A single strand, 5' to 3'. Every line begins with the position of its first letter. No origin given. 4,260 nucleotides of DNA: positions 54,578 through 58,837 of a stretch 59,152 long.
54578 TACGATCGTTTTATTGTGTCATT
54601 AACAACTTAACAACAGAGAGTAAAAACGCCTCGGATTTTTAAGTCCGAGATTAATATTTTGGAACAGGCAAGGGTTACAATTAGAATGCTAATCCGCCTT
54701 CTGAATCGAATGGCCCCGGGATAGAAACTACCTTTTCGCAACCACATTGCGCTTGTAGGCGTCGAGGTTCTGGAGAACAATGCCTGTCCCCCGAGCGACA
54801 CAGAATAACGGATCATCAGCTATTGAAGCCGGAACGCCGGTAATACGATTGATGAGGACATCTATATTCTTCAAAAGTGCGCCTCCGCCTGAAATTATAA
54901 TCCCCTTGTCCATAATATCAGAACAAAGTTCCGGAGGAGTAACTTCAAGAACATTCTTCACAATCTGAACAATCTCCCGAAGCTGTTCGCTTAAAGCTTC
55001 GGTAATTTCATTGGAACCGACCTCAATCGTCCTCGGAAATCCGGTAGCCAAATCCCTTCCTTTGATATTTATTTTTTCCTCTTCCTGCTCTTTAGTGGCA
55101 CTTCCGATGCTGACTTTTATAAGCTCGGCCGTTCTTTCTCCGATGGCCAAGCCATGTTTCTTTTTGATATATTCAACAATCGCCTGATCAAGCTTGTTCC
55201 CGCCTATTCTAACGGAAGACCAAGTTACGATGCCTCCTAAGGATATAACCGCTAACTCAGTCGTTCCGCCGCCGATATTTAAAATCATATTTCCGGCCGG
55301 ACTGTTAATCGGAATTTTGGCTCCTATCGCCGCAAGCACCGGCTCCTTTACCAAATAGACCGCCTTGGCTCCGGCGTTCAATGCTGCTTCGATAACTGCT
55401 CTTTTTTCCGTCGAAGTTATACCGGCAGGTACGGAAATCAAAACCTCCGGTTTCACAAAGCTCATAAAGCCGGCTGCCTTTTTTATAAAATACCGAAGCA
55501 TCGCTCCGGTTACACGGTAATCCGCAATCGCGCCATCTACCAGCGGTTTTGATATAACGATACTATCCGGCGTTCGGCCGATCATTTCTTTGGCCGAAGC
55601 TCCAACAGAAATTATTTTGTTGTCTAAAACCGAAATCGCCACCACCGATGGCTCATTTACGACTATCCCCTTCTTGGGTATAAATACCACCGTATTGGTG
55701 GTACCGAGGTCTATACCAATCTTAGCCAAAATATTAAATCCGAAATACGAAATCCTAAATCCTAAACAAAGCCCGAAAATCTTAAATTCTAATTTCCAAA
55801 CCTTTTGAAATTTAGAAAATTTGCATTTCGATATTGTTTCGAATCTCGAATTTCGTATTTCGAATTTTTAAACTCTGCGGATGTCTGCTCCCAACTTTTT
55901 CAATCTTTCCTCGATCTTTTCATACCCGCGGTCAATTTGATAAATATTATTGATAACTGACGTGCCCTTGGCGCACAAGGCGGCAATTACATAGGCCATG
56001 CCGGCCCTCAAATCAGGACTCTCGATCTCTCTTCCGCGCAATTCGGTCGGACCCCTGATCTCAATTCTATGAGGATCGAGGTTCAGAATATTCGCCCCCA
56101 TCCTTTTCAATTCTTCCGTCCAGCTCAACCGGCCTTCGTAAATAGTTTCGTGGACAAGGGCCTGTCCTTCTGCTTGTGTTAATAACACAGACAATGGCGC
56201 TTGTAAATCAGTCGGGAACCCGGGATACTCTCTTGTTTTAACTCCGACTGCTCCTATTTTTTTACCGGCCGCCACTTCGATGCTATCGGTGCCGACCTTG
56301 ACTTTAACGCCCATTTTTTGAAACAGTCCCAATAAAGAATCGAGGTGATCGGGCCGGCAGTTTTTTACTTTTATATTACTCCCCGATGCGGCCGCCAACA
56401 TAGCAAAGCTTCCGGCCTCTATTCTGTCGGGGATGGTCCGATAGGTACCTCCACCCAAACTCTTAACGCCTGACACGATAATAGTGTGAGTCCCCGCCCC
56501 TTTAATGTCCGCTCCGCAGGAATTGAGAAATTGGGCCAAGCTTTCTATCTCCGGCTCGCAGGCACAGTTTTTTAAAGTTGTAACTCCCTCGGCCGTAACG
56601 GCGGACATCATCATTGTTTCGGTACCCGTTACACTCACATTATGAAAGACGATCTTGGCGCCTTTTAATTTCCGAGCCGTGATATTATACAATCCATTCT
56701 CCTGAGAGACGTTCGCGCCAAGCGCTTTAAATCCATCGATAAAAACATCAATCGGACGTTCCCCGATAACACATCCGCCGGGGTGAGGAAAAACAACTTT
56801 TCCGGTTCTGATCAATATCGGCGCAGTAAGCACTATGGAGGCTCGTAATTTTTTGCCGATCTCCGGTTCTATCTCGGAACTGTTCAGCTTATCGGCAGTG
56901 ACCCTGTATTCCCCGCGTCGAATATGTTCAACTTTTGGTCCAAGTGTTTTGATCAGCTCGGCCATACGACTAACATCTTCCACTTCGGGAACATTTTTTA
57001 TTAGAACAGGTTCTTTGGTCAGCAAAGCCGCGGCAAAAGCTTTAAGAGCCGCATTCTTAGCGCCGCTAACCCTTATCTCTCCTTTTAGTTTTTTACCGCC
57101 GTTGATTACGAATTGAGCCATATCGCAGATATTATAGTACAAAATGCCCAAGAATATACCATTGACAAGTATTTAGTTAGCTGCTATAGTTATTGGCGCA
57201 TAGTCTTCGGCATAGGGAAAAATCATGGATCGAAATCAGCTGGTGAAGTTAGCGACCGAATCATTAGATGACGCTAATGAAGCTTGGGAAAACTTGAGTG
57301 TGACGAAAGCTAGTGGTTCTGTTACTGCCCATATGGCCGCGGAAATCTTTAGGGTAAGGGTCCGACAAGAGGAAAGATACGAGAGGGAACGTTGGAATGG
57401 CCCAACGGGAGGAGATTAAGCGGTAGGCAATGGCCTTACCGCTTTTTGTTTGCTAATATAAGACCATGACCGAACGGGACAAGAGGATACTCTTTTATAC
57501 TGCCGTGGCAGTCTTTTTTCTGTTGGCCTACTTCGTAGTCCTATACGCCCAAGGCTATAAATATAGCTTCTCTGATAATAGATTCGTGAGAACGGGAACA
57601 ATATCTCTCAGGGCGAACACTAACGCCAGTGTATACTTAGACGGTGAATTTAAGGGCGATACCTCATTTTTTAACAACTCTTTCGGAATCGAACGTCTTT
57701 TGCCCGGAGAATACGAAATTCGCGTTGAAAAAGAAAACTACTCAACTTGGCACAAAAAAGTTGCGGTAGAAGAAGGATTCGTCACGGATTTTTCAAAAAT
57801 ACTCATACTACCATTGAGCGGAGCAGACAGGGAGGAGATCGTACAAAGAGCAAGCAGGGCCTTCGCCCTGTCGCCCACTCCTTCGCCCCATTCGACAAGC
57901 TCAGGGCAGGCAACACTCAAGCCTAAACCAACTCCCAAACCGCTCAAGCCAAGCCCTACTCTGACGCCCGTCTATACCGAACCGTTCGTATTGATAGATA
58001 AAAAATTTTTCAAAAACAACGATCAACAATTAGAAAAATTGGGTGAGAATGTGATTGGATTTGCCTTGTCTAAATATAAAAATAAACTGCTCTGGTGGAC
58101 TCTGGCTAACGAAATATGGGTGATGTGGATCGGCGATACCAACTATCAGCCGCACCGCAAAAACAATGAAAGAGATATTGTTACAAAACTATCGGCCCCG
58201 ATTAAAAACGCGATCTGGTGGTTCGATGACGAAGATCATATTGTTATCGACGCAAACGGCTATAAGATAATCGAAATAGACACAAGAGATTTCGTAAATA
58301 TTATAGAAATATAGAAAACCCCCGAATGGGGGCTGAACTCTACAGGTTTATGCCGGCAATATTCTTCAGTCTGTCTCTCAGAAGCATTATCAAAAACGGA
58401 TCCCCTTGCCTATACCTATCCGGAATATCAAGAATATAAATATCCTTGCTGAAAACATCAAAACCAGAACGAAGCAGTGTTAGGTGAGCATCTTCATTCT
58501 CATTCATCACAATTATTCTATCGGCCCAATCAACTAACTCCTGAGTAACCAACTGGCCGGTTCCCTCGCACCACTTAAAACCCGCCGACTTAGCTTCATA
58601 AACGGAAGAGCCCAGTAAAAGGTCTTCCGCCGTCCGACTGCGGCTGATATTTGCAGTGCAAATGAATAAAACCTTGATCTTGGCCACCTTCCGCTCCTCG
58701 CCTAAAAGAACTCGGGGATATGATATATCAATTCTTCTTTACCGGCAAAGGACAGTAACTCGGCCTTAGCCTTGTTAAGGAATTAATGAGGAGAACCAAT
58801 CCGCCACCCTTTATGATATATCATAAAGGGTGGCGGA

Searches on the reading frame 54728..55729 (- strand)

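Call 88: search_protein_families(library=pfam, proteins=[window:54728-55729:-], max_evalue=0.001)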
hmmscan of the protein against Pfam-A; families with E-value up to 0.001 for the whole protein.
window:54728-55729:- (333 aa): 4 families
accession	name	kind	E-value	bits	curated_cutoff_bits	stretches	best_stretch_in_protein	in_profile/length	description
PF06723.19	MreB_Mbl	-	3.7e-132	440.5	27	1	3-326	3-326/327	MreB/Mbl protein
PF14450.12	FtsA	-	7.3e-14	52.7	31.8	1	149-310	2-123/127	Cell division protein FtsA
PF00012.26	HSP70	-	2.2e-09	36.6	20.6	1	70-317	110-370/599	Hsp70 protein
PF00022.25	Actin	-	1.1e-07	31.3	27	1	55-191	57-190/410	Actin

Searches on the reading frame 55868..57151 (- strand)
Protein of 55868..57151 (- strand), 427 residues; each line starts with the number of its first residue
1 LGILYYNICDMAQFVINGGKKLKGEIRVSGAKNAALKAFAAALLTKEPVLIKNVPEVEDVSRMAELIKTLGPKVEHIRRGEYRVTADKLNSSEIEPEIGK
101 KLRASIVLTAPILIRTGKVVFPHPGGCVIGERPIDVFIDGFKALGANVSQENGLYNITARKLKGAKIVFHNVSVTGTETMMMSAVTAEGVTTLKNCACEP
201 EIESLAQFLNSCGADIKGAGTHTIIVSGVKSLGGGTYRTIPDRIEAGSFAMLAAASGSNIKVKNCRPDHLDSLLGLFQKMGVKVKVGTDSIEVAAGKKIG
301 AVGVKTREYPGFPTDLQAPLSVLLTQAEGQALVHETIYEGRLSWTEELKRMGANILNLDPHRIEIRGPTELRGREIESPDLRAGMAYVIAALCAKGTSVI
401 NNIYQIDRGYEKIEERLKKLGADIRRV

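Call 88: search_protein_families(library=pfam, proteins=[window:55868-57151:-], max_evalue=0.001)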
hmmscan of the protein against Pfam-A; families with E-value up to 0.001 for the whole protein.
window:55868-57151:- (427 aa): 1 family
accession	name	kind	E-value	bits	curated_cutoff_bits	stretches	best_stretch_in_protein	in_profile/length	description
PF00275.25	EPSP_synthase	-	4.9e-88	296.1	22.8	1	17-417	2-417/417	EPSP synthase (3-phosphoshikimate 1-carboxyvinyltransferase)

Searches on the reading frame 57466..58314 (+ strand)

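Call 14: search_protein_families(library=pfam, proteins=[window:57466-58314:+])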
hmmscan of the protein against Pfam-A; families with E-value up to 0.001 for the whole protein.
window:57466-58314:+ (282 aa): 1 family
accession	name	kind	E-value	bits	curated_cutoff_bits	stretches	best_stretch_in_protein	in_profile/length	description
PF08308.17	PEGA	-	2.4e-08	34.2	20.8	1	47-110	5-64/71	PEGA domain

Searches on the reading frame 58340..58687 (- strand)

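Call 14: search_protein_families(library=pfam, proteins=[window:58340-58687:-])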
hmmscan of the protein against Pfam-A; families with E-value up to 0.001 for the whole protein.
window:58340-58687:- (115 aa): 1 family
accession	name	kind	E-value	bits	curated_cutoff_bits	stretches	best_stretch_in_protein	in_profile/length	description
PF01451.26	LMWPc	-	4e-05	24.3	23.2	0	6-26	1-21/144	Low molecular weight phosphotyrosine protein phosphatase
